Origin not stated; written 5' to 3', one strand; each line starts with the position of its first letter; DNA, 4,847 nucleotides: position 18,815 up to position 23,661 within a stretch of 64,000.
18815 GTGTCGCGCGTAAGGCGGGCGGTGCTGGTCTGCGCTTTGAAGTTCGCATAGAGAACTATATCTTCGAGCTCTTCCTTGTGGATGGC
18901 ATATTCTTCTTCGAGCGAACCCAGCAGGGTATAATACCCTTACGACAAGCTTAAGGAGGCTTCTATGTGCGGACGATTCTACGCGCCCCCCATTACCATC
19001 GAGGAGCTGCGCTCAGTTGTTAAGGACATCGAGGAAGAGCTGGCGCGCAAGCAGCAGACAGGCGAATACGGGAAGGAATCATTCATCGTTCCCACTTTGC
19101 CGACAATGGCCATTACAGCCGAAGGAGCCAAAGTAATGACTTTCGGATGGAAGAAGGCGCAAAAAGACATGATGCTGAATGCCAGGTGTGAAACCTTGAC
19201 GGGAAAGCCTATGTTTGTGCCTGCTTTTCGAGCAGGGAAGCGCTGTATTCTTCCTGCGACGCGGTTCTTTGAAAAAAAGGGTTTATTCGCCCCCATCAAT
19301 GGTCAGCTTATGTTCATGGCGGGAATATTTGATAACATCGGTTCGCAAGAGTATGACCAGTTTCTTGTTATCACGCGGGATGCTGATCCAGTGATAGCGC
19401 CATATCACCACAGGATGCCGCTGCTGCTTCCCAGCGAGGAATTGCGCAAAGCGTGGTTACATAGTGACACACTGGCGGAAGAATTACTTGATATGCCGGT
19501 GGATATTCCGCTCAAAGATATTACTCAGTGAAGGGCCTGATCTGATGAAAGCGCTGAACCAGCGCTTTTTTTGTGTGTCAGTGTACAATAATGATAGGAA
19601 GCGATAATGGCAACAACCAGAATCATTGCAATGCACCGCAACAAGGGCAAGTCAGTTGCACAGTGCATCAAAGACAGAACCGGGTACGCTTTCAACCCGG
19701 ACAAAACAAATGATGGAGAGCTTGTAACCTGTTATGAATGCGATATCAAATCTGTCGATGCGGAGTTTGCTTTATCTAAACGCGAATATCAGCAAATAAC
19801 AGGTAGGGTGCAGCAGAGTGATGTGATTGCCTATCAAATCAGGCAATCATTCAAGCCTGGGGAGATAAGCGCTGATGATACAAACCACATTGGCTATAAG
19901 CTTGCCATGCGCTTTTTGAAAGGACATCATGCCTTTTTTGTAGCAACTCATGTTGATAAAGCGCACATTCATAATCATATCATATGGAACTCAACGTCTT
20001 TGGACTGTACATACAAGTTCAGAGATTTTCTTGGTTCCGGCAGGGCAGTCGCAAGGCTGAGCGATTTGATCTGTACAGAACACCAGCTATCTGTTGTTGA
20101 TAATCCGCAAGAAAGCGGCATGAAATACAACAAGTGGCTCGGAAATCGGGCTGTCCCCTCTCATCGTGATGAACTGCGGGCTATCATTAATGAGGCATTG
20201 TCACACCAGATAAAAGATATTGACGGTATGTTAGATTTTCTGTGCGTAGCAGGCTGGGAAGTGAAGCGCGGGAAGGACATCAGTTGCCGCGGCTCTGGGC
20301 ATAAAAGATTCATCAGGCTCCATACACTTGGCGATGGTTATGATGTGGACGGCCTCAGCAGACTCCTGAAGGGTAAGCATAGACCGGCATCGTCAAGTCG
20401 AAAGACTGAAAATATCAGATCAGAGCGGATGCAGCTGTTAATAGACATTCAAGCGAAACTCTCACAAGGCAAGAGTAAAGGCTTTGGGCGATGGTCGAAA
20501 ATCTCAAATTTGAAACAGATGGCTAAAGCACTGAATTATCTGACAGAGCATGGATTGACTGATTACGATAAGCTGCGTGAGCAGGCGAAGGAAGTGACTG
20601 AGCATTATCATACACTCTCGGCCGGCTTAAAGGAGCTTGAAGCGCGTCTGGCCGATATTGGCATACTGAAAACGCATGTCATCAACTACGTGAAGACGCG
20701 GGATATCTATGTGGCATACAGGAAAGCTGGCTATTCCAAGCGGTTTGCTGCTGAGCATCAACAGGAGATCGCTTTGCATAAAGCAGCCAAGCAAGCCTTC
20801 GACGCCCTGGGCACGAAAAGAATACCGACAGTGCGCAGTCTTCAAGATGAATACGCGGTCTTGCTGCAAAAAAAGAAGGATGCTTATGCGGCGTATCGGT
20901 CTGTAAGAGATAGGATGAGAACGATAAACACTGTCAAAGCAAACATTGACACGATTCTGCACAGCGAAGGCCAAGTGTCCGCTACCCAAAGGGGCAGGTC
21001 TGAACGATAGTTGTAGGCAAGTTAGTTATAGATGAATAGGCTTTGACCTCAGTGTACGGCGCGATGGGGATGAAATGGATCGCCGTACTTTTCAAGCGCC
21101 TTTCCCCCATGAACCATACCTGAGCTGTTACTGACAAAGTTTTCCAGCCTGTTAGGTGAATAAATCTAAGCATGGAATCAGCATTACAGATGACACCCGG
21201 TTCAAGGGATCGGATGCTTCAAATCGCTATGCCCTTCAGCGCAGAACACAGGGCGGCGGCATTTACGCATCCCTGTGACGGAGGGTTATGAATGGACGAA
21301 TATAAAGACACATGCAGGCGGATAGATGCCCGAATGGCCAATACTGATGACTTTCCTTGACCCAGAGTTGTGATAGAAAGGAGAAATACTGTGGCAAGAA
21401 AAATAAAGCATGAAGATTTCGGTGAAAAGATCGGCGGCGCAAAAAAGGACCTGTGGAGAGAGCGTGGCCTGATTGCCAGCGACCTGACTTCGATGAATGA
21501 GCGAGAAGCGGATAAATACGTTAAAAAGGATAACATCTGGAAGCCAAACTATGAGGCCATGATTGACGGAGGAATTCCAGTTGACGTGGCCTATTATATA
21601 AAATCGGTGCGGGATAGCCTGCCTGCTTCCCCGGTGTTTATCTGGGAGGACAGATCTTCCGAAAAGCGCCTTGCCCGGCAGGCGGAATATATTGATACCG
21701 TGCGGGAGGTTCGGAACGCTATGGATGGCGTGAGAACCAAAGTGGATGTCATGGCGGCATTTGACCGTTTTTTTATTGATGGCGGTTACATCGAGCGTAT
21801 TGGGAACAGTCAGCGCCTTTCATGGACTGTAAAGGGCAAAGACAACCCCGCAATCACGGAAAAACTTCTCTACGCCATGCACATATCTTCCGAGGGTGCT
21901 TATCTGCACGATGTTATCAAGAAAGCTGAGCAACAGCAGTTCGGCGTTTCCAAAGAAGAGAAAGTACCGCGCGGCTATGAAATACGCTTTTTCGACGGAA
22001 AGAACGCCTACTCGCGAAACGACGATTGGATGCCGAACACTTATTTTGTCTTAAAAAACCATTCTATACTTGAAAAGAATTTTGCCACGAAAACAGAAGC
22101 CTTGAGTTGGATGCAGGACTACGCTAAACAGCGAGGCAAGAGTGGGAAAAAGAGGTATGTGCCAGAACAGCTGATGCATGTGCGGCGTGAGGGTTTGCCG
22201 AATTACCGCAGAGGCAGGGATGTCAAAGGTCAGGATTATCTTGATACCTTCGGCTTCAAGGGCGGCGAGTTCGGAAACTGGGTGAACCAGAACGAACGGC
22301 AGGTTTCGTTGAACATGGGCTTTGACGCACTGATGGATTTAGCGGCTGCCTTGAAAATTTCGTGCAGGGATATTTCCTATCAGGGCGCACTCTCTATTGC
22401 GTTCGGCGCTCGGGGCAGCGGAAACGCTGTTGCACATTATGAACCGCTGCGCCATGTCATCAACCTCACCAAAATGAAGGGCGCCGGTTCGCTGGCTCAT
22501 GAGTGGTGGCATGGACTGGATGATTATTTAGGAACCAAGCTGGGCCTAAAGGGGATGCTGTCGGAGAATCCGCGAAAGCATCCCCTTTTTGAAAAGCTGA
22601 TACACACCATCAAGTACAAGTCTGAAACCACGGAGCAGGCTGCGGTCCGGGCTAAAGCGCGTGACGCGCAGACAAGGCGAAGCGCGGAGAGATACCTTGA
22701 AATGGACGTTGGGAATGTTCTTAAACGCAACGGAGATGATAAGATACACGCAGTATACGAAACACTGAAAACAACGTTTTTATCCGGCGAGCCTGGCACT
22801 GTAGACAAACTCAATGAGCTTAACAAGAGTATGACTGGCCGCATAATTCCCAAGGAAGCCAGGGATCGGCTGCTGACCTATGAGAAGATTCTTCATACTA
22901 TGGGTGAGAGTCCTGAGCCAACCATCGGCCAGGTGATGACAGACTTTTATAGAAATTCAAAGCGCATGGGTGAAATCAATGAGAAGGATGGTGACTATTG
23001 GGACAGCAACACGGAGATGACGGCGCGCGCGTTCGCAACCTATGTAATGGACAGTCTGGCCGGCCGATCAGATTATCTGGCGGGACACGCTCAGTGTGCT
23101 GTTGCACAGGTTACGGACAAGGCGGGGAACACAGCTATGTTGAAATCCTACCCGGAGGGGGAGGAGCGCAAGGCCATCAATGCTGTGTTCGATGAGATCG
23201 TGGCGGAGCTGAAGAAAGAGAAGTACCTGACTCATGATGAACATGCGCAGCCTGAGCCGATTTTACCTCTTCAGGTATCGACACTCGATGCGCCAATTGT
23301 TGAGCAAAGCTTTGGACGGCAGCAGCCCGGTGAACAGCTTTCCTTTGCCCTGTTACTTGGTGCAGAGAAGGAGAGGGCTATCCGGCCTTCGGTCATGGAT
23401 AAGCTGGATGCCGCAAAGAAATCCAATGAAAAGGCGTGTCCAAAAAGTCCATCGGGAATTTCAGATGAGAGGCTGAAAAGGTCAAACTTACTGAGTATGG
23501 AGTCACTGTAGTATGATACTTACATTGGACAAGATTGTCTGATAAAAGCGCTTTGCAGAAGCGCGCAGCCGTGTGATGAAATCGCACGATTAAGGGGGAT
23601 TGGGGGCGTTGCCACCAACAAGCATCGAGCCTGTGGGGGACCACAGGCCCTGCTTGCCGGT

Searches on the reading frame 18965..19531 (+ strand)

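Call 5: search_protein_families(library=pfam, proteins=[window:18965-19531:+], max_evalue=0.001)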
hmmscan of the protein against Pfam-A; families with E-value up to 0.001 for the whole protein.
window:18965-19531:+ (188 aa): 1 family
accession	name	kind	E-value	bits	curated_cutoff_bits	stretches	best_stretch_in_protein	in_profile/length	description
PF02586.19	SRAP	-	9.4e-25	87.8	27.1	1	1-176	1-192/214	SOS response associated peptidase (SRAP)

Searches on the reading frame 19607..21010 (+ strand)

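Call 5: search_protein_families(library=pfam, proteins=[window:19607-21010:+], max_evalue=0.001)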
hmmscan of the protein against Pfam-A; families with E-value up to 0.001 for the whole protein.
window:19607-21010:+ (467 aa): 2 families
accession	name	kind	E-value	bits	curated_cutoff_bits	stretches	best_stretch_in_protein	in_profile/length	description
PF03432.20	Relaxase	-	9.8e-28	97.5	24.6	1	27-161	1-132/132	MobA/VirD2-like, nuclease domain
PF11083.13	Relaxase_C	-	0.00043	21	30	1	300-362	1-63/125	C-terminal helical hairpin domain from relaxase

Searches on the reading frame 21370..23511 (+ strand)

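Call 5: search_protein_families(library=pfam, proteins=[window:21370-23511:+], max_evalue=0.001)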
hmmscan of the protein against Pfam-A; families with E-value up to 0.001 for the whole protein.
window:21370-23511:+ (713 aa): 1 family
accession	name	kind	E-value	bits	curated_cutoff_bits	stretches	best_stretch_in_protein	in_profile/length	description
PF18796.6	LPD1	-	2.4e-19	69.6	27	1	538-617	4-77/78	Large polyvalent protein-associated domain 1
